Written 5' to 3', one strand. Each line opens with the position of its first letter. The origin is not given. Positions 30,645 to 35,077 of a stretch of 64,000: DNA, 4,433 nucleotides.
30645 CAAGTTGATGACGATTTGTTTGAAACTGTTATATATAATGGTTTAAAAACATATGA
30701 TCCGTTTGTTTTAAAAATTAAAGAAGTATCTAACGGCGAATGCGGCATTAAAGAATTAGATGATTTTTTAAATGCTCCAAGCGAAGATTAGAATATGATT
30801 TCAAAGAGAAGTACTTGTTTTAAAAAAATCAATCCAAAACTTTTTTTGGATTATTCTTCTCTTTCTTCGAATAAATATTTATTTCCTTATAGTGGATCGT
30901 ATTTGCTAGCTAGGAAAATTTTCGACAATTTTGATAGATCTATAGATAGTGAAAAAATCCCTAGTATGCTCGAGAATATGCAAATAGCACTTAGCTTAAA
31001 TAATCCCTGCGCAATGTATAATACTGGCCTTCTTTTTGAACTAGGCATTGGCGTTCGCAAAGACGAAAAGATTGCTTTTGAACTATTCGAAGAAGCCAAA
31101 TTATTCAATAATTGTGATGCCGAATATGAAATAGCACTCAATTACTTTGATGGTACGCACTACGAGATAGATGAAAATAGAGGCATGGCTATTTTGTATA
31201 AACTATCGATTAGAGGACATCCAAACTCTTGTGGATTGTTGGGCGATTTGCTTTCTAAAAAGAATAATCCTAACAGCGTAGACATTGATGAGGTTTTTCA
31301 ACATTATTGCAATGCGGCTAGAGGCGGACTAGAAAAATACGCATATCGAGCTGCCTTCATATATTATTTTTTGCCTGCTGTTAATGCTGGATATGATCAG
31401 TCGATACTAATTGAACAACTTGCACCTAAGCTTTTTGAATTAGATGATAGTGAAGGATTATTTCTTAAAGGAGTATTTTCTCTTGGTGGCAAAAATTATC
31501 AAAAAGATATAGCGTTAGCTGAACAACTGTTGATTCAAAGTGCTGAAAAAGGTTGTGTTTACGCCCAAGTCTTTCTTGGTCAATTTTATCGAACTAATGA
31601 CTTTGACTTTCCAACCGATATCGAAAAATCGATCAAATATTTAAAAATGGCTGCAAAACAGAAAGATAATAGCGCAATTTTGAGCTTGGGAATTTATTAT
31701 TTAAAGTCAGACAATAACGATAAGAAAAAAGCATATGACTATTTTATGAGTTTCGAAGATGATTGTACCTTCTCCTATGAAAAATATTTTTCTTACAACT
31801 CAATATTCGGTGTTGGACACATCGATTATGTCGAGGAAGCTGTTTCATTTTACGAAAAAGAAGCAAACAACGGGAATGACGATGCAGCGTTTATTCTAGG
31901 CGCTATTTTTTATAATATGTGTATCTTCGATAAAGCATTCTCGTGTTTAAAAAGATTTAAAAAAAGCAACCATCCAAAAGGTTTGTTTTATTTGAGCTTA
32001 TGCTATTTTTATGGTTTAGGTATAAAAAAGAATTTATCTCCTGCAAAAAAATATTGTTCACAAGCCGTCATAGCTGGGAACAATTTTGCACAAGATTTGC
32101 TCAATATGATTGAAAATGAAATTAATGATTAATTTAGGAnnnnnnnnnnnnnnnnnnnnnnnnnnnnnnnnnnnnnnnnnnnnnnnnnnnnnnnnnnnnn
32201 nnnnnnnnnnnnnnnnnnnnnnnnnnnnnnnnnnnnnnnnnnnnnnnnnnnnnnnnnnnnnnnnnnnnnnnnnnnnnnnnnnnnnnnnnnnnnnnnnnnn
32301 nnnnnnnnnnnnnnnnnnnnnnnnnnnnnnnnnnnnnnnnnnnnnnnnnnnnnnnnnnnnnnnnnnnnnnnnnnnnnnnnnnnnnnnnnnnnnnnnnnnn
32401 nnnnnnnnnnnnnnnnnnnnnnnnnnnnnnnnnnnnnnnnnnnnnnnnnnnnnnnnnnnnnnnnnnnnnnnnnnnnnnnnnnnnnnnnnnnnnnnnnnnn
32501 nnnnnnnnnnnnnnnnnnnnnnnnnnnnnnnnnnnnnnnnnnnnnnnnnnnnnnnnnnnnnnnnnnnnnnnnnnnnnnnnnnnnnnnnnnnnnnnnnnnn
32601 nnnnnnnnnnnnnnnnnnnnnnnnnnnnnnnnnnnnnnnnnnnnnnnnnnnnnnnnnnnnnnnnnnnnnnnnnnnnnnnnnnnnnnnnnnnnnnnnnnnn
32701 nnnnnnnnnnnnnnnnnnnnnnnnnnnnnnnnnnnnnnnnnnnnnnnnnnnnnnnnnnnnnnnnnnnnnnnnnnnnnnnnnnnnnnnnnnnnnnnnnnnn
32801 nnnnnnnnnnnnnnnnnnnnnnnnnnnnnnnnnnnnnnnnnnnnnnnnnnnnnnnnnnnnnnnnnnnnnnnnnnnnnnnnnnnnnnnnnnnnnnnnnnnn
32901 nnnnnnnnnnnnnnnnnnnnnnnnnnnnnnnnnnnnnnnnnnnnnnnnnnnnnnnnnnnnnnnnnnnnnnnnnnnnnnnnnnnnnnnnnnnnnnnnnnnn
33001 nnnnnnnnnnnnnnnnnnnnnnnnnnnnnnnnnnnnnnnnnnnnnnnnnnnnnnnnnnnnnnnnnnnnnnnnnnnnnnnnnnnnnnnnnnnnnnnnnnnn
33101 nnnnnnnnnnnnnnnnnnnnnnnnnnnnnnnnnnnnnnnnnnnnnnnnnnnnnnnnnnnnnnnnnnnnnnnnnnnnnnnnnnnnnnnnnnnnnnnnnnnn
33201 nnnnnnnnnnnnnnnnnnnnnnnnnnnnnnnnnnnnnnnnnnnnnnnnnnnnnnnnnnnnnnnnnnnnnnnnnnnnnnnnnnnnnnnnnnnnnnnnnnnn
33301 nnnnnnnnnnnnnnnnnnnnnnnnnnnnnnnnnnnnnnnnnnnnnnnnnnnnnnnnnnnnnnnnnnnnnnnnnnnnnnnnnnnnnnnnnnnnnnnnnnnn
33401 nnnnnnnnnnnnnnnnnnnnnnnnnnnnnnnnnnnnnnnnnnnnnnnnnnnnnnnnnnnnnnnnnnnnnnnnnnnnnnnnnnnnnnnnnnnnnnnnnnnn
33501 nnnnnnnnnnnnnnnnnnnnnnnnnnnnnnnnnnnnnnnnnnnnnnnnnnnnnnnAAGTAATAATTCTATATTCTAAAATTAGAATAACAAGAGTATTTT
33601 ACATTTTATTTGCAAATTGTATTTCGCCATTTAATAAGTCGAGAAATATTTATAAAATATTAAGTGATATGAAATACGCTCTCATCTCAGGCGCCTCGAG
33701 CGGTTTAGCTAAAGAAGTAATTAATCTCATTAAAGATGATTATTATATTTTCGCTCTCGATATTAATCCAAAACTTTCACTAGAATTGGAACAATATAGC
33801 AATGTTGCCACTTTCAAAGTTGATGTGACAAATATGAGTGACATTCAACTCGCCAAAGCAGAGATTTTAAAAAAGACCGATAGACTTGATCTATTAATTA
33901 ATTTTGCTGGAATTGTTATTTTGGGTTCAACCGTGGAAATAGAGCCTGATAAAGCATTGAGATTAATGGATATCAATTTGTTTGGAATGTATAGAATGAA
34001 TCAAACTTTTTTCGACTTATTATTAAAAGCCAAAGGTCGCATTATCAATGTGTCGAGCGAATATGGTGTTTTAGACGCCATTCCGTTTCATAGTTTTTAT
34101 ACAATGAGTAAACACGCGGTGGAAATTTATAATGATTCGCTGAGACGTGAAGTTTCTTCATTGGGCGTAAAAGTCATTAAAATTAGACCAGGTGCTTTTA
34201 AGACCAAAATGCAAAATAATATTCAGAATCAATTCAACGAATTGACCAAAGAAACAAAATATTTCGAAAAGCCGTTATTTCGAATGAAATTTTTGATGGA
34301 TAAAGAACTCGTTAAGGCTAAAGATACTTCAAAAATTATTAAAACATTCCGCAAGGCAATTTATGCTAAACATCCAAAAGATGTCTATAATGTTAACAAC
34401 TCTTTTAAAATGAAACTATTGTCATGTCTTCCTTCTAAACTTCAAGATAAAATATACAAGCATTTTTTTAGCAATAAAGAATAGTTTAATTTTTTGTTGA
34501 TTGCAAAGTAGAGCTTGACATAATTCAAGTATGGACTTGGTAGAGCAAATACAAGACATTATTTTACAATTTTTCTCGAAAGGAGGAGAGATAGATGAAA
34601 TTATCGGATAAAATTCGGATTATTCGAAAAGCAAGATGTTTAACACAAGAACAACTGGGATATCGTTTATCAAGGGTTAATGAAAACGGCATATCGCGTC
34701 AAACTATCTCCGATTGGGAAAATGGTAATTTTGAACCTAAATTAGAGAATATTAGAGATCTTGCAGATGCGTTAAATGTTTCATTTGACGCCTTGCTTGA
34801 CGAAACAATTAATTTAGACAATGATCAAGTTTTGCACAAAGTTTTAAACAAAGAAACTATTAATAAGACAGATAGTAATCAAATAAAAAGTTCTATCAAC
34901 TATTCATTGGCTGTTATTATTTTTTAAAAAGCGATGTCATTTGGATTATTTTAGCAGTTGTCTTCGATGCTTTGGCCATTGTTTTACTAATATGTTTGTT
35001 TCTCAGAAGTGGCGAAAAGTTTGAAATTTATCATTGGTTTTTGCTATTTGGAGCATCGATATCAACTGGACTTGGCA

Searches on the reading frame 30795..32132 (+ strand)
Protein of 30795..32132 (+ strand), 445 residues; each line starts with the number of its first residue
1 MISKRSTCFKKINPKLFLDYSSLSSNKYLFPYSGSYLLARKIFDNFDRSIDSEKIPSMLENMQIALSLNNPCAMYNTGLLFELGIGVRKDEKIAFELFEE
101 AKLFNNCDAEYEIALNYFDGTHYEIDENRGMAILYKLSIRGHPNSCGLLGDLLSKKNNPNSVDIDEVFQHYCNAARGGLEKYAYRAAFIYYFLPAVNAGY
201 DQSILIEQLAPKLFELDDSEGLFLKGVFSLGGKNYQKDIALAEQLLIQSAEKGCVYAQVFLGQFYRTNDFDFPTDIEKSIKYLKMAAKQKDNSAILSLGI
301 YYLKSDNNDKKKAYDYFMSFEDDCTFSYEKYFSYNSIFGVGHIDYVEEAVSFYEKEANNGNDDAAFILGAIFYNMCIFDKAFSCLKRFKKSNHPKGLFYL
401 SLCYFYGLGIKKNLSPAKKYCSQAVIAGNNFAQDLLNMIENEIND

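Call 22: search_protein_families(library=pfam, proteins=[window:30795-32132:+], max_evalue=0.00001)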
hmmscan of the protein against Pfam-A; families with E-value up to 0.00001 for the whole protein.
window:30795-32132:+ (445 aa): 1 family
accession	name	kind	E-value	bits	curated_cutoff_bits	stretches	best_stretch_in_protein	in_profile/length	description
PF08238.18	Sel1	-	2.6e-18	66.2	30.7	0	73-101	3-31/36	Sel1 repeat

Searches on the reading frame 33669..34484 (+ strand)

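Call 3: search_protein_families(library=pfam, proteins=[window:33669-34484:+], max_evalue=0.01)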
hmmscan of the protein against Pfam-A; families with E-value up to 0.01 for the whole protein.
window:33669-34484:+ (271 aa): 3 families
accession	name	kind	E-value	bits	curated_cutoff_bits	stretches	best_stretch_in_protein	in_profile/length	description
PF00106.31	adh_short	-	1.4e-35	123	26.6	1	2-187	1-192/195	short chain dehydrogenase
PF13561.12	adh_short_C2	-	6.2e-25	88.6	27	1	11-195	6-193/236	Enoyl-(Acyl carrier protein) reductase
PF08643.16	DUF1776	-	0.0026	17.7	25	1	90-194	110-216/294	Fungal family of unknown function (DUF1776)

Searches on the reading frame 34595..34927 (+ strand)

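Call 3: search_protein_families(library=pfam, proteins=[window:34595-34927:+], max_evalue=0.01)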
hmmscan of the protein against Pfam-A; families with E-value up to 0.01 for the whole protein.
window:34595-34927:+ (110 aa): 4 families
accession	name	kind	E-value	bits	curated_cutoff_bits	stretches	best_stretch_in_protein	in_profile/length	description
PF01381.28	HTH_3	-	4.2e-12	46.4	23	1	7-67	1-55/55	Helix-turn-helix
PF13560.12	HTH_31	-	5.7e-08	33.4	27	1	3-70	2-63/64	Helix-turn-helix domain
PF12844.13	HTH_19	-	8.4e-08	32.4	30.2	1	6-69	3-60/64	Helix-turn-helix domain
PF13443.12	HTH_26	-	8.8e-05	23.1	22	1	7-68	2-58/63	Cro/C1-type HTH DNA-binding domain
